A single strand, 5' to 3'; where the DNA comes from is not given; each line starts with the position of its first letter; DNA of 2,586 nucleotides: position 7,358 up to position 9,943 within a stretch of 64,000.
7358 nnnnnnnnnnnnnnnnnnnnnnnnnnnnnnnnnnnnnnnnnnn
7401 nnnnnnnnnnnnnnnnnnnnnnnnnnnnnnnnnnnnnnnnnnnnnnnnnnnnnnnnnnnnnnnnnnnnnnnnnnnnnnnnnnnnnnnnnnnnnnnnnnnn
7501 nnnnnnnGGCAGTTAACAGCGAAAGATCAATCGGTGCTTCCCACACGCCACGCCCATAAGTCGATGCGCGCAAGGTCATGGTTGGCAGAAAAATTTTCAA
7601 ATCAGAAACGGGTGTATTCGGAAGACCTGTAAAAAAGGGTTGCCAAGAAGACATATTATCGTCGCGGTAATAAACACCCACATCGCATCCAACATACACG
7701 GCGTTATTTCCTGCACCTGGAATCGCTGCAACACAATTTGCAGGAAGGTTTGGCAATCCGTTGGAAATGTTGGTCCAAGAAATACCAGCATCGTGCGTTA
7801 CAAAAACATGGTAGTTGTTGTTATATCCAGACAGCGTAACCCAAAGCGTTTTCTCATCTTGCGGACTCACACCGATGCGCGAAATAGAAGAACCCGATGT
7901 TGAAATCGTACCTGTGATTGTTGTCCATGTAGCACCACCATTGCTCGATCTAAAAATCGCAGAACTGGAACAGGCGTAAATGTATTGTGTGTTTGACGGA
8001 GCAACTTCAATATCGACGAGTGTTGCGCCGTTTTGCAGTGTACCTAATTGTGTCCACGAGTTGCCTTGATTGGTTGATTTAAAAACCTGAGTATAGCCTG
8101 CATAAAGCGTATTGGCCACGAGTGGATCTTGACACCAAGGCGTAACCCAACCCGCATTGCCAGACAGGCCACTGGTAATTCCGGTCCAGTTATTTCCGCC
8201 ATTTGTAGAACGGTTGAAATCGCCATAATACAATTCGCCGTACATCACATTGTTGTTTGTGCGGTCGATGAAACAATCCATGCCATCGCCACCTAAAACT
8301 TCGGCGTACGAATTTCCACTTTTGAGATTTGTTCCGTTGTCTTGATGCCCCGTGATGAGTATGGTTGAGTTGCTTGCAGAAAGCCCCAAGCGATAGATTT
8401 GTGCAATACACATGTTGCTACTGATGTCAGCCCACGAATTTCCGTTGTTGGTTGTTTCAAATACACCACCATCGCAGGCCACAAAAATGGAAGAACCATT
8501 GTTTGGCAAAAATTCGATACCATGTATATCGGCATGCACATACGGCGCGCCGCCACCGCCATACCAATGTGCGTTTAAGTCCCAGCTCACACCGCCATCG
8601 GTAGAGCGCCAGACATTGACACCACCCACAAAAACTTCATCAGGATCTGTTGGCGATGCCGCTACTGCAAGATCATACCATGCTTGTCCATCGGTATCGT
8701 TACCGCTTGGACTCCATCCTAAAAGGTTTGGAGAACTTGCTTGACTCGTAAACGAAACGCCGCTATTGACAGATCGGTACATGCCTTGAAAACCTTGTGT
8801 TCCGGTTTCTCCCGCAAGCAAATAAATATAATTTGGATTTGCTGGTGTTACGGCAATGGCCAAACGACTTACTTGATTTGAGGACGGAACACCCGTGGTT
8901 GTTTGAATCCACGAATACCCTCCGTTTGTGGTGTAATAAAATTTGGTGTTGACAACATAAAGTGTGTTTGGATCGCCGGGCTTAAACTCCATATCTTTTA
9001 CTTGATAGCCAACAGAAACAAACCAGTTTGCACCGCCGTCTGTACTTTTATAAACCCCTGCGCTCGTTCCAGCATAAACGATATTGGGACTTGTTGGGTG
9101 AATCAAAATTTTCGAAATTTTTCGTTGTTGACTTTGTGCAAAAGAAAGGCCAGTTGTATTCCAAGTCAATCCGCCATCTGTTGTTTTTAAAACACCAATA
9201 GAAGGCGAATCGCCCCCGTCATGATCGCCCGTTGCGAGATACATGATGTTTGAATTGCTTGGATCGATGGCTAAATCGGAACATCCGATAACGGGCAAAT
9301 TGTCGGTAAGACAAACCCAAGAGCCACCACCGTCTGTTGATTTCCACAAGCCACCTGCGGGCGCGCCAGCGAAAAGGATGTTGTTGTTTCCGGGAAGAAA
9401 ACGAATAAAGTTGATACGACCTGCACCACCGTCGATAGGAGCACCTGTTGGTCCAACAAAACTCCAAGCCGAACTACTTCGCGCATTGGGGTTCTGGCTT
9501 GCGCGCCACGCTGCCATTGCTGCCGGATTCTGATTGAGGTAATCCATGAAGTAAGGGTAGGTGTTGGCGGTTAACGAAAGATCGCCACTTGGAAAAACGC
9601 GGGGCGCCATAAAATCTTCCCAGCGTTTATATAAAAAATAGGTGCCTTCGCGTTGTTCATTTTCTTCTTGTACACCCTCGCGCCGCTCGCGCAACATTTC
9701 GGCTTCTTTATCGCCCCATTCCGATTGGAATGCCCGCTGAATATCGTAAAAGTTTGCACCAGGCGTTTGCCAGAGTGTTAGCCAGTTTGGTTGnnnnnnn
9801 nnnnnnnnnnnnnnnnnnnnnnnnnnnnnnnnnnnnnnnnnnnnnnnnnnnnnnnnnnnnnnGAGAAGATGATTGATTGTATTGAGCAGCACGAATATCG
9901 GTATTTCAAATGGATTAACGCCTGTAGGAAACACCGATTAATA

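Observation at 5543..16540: Tandem paralogous giant T9SS surface proteins; the second carries a 12-copy near-identical repeat array; gmhB operonic with the first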

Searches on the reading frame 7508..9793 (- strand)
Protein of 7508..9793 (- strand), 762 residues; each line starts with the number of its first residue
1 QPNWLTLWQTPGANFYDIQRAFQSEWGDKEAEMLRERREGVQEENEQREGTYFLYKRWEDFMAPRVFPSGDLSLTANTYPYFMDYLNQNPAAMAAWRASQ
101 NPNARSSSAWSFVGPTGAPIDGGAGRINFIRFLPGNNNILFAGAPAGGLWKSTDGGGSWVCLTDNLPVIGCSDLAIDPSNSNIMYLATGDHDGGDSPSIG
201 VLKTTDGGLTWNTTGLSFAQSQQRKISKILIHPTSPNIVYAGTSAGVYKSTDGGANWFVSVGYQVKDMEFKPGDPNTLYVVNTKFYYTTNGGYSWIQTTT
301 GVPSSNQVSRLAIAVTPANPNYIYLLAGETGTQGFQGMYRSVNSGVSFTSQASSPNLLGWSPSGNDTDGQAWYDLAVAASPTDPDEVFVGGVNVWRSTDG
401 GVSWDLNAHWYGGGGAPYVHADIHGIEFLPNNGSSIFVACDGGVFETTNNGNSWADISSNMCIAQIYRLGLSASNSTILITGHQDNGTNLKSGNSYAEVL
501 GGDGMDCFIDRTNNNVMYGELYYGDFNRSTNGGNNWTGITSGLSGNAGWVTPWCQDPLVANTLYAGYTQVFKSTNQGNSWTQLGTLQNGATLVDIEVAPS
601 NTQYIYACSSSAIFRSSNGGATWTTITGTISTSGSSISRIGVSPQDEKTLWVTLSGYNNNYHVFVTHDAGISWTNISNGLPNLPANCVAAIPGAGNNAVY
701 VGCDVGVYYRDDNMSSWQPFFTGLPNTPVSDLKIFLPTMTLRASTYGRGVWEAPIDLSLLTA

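Call 58: predict_structure(alignment_id=A3)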
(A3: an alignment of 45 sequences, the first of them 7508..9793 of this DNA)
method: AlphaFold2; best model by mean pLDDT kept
length: 762 residues; sequences in the alignment: 45
mean_pLDDT: 89.7   pTM: 0.88
mean pLDDT of the five models: 89.7, 88.3, 86.8, 86.8, 85.2
residues with pLDDT >= 90: 505; 70-90: 221; 50-70: 28; < 50: 8
segments of 3 or more residues with pLDDT < 50: 43-47
pLDDT, mean of each block of 10 residues (from residue 1): 72 86 82 70 51 82 85 84 94 88 63 85 86 94 91 93 85 94 93 77 92 82 81 94 93 94 92 95 96 95 93 96 96 93 98 93 88 90 96 94 93 79 92 92 91 89 90 95 88 91 91 96 93 94 90 95 97 96 90 95 96 95 93 88 95 92 95 95 95 87 95 91 91 94 93 85 67
secondary structure, 60 per line:
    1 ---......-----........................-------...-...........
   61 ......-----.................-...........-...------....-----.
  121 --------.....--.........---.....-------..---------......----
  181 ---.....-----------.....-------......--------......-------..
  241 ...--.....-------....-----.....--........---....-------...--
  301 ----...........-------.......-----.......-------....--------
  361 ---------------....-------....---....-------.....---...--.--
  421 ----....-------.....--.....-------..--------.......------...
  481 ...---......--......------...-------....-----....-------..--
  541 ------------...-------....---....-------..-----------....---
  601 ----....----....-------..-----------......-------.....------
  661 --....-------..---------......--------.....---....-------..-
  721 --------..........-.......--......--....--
elements in order (helices of 4 or more, strands of 3 or more residues): H4-9 H15-38 H50-66 H72-88 H90-100 E111-114 E129-133 E136-144 E148-152 E171-176 E184-188 E200-204 E212-217 E226-231 E239-243 E246-250 E258-261 E267-271 E274-281 E285-288 E296-298 E308-315 E323-329 E335-341 E349-352 E376-379 E387-390 E394-397 E405-409 E425-428 E436-440 E443-447 E465-471 E478-483 E487-492 E495-500 E507-509 E517-520 E526-529 E553-555 E563-566 E570-573 E594-597 E605-608 E613-616 E637-642 E650-654 E663-666 E685-690 E699-703 E707-710 E729-735 E740-746 E749-754 H757-760

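Call 60: fold_search(model_id=the predicted structure, library=pdb)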
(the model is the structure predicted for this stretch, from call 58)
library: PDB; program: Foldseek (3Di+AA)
matches with E <= 10: 1869; with E <= 0.001: 1692
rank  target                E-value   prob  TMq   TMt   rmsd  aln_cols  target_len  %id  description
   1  6p2m_A                1.5e-30  1.00  0.63  0.69   5.9       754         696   18  Crystal structure of the Caldicellulosiruptor lactoaceticus GH74 (ClGH74a) enzyme in complex with LLG xyloglucan (released 2019-07-31)
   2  6p2o_A                6.9e-30  1.00  0.64  0.67   5.8       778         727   18  Crystal structure of Streptomyces rapamycinicus GH74 in complex with xyloglucan fragments XLLG and XXXG (released 2019-07-31)
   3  6p2n                  2.0e-29  1.00  0.63  0.65   6.0       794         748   19  Crystal structure of Paenibacillus graminis GH74 (PgGH74) (released 2019-07-31)
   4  2cn2_A                4.6e-29  1.00  0.62  0.67   6.1       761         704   19  Crystal Structures of Clostridium thermocellum Xyloglucanase (released 2006-05-22)
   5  6mgl_A                4.8e-29  1.00  0.64  0.65   6.1       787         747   18  Crystal structure of the catalytic domain from GH74 enzyme PoGH74 from Paenibacillus odorifer, D60A mutant in complex  (released 2019-01-23)
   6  5jwz_A                5.3e-29  1.00  0.66  0.69   5.5       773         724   17  Structure of a Putative Xyloglucanase from the Cellulolytic Bacteria Streptomyces sp. SirexAA-E (released 2016-06-01)
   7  2cn3_A                1.1e-28  1.00  0.63  0.66   6.4       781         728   19  Crystal Structures of Clostridium thermocellum Xyloglucanase (released 2006-05-22)
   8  6mgj_A                1.3e-28  1.00  0.64  0.66   5.9       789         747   18  Crystal structure of the catalytic domain from GH74 enzyme PoGH74 from Paenibacillus odorifer, apoenzyme (released 2019-01-23)
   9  2ebs_A                1.9e-28  1.00  0.63  0.62   6.2       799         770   18  Crystal Structure Anaalysis of Oligoxyloglucan reducing-end-specific cellobiohydrolase (OXG-RCBH) D465N Mutant Complex (released 2007-06-26)
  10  1sqj_A                3.0e-28  1.00  0.63  0.62   6.3       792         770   18  Crystal Structure Analysis of Oligoxyloglucan reducing-end-specific cellobiohydrolase (OXG-RCBH) (released 2004-07-20)
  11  7kn8_B                4.1e-28  1.00  0.64  0.68   5.6       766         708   16  Crystal structure of the GH74 xyloglucanase from Xanthomonas campestris (Xcc1752) (released 2021-05-26)
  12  1sqj_B                4.1e-28  1.00  0.63  0.62   6.2       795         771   19  Crystal Structure Analysis of Oligoxyloglucan reducing-end-specific cellobiohydrolase (OXG-RCBH) (released 2004-07-20)
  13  5fkt_B                4.3e-28  1.00  0.62  0.64   6.3       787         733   18  Unraveling the first step of xyloglucan degradation by the soil saprophyte Cellvibrio japonicus through the functional (released 2015-11-04)
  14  5fkq_A                5.2e-28  1.00  0.64  0.66   5.9       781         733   18  Unraveling the first step of xyloglucan degradation by the soil saprophyte Cellvibrio japonicus through the functional (released 2015-11-04)
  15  2ebs_B                5.7e-28  1.00  0.63  0.63   7.0       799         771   18  Crystal Structure Anaalysis of Oligoxyloglucan reducing-end-specific cellobiohydrolase (OXG-RCBH) D465N Mutant Complex (released 2007-06-26)
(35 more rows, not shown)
